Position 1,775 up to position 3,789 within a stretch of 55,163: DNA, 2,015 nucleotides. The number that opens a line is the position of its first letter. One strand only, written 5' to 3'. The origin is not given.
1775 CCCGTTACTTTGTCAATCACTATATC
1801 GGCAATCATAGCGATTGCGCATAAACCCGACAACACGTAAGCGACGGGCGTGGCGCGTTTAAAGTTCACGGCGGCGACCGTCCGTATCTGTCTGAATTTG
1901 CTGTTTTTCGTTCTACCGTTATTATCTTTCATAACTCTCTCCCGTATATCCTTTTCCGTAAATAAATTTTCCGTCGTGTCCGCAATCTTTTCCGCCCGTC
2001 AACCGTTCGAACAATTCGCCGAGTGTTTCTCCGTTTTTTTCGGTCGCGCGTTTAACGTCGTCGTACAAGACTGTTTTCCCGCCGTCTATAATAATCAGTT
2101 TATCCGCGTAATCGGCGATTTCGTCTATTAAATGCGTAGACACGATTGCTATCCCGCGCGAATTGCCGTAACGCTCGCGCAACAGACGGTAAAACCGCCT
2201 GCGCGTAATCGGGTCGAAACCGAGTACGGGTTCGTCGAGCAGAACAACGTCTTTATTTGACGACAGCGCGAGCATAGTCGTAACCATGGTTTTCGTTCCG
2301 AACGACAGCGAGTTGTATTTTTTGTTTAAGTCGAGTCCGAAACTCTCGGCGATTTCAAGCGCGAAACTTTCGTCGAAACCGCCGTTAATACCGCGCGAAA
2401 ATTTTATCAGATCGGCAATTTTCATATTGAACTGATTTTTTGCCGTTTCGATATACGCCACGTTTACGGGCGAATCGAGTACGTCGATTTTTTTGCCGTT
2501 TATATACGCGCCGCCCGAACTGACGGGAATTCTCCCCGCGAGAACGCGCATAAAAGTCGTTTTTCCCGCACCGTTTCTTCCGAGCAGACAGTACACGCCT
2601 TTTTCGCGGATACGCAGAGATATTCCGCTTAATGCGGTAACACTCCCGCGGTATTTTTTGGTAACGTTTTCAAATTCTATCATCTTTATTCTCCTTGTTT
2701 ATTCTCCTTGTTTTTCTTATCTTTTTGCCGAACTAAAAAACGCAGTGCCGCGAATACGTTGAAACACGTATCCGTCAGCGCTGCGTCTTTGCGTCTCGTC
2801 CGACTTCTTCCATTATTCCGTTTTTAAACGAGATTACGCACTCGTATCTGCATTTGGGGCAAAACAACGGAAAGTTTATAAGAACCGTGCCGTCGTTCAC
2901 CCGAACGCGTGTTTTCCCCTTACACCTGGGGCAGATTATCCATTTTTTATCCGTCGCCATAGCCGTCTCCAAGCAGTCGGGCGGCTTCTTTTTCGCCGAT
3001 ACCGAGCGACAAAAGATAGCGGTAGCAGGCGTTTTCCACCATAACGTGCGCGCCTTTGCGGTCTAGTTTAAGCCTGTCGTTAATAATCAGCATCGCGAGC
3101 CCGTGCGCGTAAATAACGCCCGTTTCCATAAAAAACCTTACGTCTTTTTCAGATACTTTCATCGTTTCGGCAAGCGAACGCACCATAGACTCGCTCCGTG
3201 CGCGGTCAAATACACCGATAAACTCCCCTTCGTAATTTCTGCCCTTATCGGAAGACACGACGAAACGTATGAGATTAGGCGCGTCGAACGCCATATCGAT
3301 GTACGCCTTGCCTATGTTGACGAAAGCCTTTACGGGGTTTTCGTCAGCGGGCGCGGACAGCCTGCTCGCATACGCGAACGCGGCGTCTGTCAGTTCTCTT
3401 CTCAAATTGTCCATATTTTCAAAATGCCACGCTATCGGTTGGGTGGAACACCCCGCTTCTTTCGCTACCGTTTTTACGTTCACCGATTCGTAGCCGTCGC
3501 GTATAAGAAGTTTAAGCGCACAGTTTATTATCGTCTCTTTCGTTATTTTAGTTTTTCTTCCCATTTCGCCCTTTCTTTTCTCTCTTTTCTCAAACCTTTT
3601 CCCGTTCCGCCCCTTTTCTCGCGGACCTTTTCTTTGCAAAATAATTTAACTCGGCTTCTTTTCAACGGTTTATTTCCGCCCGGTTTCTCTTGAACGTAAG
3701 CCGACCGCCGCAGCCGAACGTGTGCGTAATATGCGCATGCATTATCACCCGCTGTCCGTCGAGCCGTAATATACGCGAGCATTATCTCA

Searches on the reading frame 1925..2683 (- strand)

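Call 93: search_protein_families(library=pfam, proteins=[window:1925-2683:-], max_evalue=0.001)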
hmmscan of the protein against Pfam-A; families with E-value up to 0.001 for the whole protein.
window:1925-2683:- (253 aa): 3 families
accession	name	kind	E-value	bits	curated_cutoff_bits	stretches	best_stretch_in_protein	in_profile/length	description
PF00005.33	ABC_tran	-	1.3e-16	61.8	25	1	18-153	1-136/137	ABC transporter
PF13304.12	AAA_21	-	4.3e-13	50.4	27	1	109-184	221-298/304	AAA domain, putative AbiEii toxin, Type IV TA system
PF13401.12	AAA_22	-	4.6e-05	24.2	27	0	26-121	2-64/130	AAA domain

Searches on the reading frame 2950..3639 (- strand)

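Call 93: search_protein_families(library=pfam, proteins=[window:2950-3639:-], max_evalue=0.001)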
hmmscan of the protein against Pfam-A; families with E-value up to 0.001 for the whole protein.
window:2950-3639:- (230 aa): 1 family
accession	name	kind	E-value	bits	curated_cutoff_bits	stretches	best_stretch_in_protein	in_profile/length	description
PF00440.29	TetR_N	-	8.1e-08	32.4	24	1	37-83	1-47/47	Bacterial regulatory proteins, tetR family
